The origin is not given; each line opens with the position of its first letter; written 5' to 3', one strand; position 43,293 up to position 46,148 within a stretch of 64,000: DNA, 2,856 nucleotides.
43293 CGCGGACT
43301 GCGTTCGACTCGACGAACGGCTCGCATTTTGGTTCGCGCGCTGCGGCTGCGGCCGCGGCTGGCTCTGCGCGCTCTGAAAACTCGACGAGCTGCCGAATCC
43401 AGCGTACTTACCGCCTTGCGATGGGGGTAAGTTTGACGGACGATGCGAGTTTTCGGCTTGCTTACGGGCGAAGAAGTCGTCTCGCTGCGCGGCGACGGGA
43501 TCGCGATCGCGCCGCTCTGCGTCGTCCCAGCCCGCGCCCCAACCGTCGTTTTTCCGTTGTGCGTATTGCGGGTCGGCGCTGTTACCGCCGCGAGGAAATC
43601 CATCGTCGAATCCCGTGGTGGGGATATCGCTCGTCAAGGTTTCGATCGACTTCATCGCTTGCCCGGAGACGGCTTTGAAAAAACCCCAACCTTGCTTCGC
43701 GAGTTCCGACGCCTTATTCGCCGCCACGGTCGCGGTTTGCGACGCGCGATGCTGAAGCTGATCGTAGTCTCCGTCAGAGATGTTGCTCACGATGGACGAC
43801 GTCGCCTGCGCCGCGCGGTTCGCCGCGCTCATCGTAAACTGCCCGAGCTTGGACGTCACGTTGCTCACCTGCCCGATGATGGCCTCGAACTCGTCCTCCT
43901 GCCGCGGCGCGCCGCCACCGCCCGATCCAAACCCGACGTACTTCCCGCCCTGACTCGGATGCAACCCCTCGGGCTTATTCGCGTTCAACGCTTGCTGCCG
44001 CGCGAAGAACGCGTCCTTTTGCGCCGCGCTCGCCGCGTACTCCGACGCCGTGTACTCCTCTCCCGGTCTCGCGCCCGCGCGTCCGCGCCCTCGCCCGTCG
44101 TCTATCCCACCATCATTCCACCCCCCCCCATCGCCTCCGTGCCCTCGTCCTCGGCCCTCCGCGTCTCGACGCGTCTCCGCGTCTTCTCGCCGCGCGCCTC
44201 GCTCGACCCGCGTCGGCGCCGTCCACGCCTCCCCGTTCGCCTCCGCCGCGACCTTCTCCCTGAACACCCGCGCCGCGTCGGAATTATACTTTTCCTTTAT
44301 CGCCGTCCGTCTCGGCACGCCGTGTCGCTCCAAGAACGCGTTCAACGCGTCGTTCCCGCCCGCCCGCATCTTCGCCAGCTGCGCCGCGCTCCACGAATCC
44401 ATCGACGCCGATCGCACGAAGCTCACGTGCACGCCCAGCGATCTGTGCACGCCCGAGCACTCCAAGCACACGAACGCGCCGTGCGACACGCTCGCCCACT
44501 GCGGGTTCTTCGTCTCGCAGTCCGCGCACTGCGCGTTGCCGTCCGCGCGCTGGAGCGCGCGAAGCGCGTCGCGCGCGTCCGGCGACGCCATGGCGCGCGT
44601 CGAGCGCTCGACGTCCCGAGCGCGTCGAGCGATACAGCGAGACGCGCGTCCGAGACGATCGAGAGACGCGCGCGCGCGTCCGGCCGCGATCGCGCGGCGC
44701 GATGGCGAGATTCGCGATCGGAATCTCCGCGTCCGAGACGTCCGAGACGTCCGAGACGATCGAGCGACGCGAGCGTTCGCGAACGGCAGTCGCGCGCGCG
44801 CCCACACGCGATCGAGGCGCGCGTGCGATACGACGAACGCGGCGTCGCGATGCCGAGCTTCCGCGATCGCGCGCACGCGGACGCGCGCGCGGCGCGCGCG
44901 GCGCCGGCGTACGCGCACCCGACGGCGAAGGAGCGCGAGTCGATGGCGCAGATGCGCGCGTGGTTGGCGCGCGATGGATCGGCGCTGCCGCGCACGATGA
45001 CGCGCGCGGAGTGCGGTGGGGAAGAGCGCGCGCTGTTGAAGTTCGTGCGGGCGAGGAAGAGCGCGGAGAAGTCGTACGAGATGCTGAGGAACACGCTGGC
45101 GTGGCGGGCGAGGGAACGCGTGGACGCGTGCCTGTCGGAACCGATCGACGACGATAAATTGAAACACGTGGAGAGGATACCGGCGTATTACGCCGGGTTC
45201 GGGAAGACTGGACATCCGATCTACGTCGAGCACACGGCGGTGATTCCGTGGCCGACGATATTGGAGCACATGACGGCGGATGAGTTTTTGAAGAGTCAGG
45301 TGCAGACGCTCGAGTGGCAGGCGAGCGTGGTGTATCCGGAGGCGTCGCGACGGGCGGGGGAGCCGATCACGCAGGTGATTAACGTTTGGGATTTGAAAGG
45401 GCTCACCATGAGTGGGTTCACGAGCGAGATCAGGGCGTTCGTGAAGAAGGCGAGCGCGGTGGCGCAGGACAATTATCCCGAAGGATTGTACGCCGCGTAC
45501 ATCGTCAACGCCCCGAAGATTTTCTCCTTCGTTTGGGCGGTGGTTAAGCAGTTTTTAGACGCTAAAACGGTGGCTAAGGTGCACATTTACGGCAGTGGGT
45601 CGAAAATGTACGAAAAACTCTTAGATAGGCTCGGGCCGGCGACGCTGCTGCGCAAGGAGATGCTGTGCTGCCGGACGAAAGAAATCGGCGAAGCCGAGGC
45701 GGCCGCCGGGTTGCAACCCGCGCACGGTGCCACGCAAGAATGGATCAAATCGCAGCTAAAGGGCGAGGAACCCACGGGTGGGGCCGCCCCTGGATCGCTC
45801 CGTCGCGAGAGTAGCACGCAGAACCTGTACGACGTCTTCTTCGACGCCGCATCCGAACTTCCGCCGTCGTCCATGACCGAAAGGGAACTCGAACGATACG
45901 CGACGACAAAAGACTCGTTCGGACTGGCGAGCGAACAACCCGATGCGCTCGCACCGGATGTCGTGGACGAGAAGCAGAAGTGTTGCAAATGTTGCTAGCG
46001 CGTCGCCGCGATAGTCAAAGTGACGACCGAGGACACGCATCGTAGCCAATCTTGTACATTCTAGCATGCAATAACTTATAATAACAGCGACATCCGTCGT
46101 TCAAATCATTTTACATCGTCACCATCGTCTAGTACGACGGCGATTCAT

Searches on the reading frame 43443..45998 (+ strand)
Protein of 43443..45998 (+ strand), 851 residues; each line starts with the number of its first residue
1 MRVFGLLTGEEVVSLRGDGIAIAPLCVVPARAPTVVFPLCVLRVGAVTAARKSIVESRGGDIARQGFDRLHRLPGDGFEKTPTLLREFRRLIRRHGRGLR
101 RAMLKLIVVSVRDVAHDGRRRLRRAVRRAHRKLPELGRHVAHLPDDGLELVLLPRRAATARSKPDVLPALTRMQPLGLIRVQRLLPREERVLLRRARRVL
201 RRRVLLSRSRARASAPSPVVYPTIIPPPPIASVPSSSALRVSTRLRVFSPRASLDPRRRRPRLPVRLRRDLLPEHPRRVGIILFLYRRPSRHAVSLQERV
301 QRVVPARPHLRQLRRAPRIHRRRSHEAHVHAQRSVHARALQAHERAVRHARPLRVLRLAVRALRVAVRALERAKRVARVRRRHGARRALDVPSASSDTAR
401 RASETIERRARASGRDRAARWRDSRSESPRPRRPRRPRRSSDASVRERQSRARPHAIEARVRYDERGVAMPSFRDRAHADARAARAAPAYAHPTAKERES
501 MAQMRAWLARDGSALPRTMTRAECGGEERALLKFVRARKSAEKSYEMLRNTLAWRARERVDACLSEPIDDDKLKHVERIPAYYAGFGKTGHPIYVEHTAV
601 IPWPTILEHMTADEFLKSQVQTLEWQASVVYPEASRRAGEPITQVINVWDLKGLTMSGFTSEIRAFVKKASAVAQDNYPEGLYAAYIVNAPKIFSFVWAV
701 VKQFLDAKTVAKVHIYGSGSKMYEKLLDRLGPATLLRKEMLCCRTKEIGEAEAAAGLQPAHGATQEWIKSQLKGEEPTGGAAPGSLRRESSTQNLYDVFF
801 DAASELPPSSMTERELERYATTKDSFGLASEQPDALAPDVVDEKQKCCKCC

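Call 24: find_encoding_contigs(protein=window:43443-45998:+, flank=10000, max_places=2)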
Protein window:43443-45998:+ (851 aa): no gene with exactly this product is on record in the collection.
